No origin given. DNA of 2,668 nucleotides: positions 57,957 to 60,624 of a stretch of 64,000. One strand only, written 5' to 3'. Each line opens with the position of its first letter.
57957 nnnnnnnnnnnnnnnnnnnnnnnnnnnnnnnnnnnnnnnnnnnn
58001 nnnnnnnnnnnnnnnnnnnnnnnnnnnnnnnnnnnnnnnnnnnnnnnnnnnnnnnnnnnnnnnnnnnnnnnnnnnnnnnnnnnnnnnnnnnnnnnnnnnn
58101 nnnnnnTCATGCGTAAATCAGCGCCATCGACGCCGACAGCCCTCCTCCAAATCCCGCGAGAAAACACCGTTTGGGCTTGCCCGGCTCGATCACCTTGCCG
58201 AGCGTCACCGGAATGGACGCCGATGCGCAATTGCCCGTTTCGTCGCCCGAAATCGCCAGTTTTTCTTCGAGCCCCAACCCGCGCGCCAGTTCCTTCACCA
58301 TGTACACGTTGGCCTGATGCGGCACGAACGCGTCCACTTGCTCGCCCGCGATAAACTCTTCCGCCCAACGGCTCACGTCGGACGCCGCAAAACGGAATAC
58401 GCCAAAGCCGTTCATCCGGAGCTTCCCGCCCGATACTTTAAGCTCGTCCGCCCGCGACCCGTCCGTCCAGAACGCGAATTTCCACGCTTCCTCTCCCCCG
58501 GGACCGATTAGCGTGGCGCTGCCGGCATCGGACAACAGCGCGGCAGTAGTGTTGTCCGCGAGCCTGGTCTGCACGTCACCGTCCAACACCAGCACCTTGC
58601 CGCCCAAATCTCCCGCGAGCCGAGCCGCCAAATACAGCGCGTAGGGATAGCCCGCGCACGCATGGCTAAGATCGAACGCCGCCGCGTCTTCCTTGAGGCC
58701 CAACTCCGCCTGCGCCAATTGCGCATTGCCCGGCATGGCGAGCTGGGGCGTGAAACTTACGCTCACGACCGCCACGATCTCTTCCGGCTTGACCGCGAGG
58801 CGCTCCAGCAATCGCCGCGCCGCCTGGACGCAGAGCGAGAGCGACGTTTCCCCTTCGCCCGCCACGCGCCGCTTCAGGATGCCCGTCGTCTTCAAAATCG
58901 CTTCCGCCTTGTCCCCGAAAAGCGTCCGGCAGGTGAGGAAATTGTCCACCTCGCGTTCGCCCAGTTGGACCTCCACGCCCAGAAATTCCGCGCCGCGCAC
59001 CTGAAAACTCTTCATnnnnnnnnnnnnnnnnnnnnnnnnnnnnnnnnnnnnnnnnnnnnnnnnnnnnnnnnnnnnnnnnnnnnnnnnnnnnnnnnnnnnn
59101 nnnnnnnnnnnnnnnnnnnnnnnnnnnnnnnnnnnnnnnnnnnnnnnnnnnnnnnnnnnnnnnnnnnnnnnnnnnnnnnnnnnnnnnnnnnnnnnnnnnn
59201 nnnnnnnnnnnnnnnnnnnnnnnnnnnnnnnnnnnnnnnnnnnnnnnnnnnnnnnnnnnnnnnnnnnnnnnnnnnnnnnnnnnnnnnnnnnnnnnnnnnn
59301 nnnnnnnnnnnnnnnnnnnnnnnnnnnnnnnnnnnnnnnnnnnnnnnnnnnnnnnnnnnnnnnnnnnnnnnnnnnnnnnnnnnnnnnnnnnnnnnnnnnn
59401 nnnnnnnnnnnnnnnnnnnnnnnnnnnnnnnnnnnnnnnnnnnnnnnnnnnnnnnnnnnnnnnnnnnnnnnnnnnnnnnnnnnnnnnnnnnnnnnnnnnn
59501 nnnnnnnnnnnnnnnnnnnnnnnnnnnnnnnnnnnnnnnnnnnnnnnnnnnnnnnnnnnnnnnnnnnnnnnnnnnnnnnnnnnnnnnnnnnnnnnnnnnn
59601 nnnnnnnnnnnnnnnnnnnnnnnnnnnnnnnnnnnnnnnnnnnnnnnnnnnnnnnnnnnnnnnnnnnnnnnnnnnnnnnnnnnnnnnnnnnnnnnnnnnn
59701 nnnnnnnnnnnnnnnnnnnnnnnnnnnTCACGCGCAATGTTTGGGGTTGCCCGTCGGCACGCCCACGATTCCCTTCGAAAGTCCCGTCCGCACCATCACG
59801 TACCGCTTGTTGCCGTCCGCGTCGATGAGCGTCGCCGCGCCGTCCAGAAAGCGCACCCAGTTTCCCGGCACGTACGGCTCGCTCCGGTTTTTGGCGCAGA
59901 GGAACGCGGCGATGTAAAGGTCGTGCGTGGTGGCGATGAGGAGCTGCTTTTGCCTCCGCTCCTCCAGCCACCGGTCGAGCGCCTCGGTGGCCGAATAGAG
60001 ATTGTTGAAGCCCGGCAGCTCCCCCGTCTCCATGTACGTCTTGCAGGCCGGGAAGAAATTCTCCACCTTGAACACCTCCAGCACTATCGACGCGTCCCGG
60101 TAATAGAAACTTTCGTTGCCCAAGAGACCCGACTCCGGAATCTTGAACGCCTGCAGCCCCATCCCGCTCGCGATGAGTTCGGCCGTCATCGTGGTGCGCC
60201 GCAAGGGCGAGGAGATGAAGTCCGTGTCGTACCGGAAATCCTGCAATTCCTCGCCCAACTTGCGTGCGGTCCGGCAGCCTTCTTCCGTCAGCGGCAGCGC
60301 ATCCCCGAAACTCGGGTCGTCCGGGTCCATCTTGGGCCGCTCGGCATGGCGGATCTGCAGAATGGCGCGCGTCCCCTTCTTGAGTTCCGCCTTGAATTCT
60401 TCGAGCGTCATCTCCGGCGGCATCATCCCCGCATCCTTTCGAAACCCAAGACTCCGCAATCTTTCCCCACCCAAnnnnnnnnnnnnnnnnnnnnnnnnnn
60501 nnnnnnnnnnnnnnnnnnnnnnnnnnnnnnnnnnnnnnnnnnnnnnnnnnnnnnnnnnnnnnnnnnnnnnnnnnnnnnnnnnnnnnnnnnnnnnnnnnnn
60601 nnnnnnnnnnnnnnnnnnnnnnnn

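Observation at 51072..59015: FkbH-like / ACP / KASIII-like / SDR cassette fused to glf, a truncated UGDH-like gene and three glycosyltransferases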

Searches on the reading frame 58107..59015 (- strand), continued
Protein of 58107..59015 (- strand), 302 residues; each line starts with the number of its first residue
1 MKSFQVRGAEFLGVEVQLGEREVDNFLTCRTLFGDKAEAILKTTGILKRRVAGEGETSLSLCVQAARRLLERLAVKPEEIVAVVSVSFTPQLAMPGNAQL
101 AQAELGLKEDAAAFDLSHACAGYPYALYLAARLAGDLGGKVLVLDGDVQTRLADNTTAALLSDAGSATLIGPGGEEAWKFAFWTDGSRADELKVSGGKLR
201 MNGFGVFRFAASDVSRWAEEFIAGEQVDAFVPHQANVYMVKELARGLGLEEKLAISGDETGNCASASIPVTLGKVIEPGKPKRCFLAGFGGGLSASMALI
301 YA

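Call 60: find_encoding_contigs(protein=P0369, flank=7000, max_places=1)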
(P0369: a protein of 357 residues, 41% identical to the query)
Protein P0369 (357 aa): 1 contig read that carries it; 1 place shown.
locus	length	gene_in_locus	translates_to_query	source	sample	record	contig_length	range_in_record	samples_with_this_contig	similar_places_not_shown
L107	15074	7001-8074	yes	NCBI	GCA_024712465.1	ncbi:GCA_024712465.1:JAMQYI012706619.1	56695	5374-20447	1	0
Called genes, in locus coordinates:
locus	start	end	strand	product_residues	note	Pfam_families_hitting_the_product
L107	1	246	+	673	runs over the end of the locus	PF13727:CoA_binding_3, PF01073:3Beta_HSD (weak), PF01370:Epimerase, PF02719:Polysacc_synt_2, PF04321:RmlD_sub_bind, PF16363:GDP_Man_Dehyd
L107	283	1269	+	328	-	-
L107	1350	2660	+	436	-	PF01041:DegT_DnrJ_EryC1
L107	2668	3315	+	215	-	PF02397:Bac_transf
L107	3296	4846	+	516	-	PF01039:Carboxyl_trans, PF03255:ACCA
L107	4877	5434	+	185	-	PF00132:Hexapep (faint), PF17836:PglD_N, PF25087:GMPPB_C (faint)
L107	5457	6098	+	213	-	PF17836:PglD_N (weak), PF25084:LbH_EIF2B (weak), PF25087:GMPPB_C (weak), PF14602:Hexapep_2 (faint), PF00132:Hexapep (weak)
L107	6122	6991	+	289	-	PF00698:Acyl_transf_1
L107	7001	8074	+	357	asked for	PF08545:ACP_syn_III, PF08541:ACP_syn_III_C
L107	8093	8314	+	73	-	PF00550:PP-binding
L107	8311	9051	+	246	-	PF00106:adh_short, PF01370:Epimerase, PF08659:KR, PF13561:adh_short_C2, PF16363:GDP_Man_Dehyd (weak)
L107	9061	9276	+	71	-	PF00550:PP-binding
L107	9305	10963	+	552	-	-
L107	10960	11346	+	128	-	PF00903:Glyoxalase, PF13468:Glyoxalase_3 (weak), PF13669:Glyoxalase_4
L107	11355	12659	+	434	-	PF00534:Glycos_transf_1, PF13692:Glyco_trans_1_4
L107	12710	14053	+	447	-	-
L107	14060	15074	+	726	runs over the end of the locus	-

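Call 91: find_encoding_contigs(protein=P0354, flank=6000, max_places=1)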
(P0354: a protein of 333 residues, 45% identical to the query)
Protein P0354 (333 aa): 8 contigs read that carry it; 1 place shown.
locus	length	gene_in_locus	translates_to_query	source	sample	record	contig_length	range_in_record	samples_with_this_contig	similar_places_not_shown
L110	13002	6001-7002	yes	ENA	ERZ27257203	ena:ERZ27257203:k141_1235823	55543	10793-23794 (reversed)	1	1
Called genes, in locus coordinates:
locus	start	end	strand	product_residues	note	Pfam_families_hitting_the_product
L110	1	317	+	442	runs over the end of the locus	-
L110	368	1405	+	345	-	PF13579:Glyco_trans_4_4, PF13439:Glyco_transf_4 (weak), PF20706:GT4-conflict (weak), PF00534:Glycos_transf_1, PF13692:Glyco_trans_1_4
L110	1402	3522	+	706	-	PF04230:PS_pyruv_trans, PF04432:FrhB_FdhB_C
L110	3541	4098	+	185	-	PF00132:Hexapep (faint)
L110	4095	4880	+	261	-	PF04794:YdjC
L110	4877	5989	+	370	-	-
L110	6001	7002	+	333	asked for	PF08545:ACP_syn_III, PF08541:ACP_syn_III_C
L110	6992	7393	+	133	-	PF13669:Glyoxalase_4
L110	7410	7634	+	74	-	PF00550:PP-binding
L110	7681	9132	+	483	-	-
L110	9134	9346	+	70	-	PF00550:PP-binding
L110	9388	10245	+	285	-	PF00535:Glycos_transf_2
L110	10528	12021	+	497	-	-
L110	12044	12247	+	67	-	-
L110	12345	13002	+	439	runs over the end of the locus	PF01637:ATPase_2, PF13173:AAA_14 (weak), PF13401:AAA_22 (weak), PF03008:DUF234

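Call 92: find_encoding_contigs(protein=P0306, flank=6000, max_places=1)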
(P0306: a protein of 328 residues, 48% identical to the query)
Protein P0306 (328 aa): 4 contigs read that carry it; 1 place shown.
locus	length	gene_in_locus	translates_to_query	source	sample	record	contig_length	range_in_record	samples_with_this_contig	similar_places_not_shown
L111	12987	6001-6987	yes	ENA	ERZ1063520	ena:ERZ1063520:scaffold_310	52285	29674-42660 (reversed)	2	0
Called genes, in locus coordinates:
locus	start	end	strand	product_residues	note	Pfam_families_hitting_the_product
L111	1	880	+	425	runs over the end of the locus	PF09594:GT87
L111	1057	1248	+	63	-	-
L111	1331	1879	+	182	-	PF13310:Virulence_RhuM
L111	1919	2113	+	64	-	-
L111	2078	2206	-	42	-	-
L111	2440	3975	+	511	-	PF18862:ApeA_NTD1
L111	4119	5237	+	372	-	PF01041:DegT_DnrJ_EryC1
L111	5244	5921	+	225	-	PF17836:PglD_N, PF25087:GMPPB_C (weak), PF00132:Hexapep (faint)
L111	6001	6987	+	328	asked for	PF08545:ACP_syn_III, PF08541:ACP_syn_III_C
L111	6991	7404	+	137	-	PF00903:Glyoxalase (weak), PF13669:Glyoxalase_4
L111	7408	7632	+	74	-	-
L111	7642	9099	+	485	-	-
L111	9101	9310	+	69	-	PF00550:PP-binding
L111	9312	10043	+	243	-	PF00106:adh_short, PF08659:KR, PF13561:adh_short_C2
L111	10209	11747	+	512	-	PF01943:Polysacc_synt, PF13440:Polysacc_synt_3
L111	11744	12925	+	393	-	PF00535:Glycos_transf_2, PF13641:Glyco_tranf_2_3 (weak)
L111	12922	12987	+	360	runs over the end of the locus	PF00155:Aminotran_1_2 (weak), PF00266:Aminotran_5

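Call 93: find_encoding_contigs(protein=P0350, flank=6000, max_places=1)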
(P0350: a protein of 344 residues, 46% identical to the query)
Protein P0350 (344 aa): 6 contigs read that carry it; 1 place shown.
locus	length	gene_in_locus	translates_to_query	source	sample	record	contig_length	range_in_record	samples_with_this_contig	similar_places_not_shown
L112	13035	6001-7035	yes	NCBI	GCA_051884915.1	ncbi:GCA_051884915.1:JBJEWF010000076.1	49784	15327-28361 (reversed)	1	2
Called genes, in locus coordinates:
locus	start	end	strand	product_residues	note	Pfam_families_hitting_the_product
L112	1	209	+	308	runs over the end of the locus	PF01795:Methyltransf_5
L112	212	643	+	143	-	-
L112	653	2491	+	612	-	PF03717:PBP_dimer, PF00905:Transpeptidase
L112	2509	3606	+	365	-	PF08245:Mur_ligase_M, PF02875:Mur_ligase_C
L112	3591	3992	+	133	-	-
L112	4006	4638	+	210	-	PF13723:Ketoacyl-synt_2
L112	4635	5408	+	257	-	PF01553:Acyltransferase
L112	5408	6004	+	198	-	PF11659:DUF3261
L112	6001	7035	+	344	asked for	PF08545:ACP_syn_III, PF08541:ACP_syn_III_C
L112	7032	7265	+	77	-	-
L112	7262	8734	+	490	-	-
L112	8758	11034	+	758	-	PF02638:GHL10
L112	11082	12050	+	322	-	PF00149:Metallophos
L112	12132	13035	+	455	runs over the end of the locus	PF00365:PFK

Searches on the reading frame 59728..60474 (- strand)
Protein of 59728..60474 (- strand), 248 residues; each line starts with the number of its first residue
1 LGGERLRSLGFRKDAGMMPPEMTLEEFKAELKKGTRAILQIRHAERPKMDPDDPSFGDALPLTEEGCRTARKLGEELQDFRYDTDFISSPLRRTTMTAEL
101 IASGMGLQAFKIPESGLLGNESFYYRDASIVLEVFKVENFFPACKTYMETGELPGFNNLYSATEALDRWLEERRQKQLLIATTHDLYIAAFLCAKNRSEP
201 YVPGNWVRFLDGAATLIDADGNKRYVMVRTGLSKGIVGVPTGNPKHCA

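Call 44: search_protein_families(library=pfam, proteins=[window:59728-60474:-], max_evalue=0.0001)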
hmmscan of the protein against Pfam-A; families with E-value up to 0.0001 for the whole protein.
window:59728-60474:- (248 aa): 1 family
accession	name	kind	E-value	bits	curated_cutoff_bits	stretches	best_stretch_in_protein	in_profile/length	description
PF00300.27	His_Phos_1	-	2.9e-11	43.8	21.7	1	41-109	4-71/194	Histidine phosphatase superfamily (branch 1)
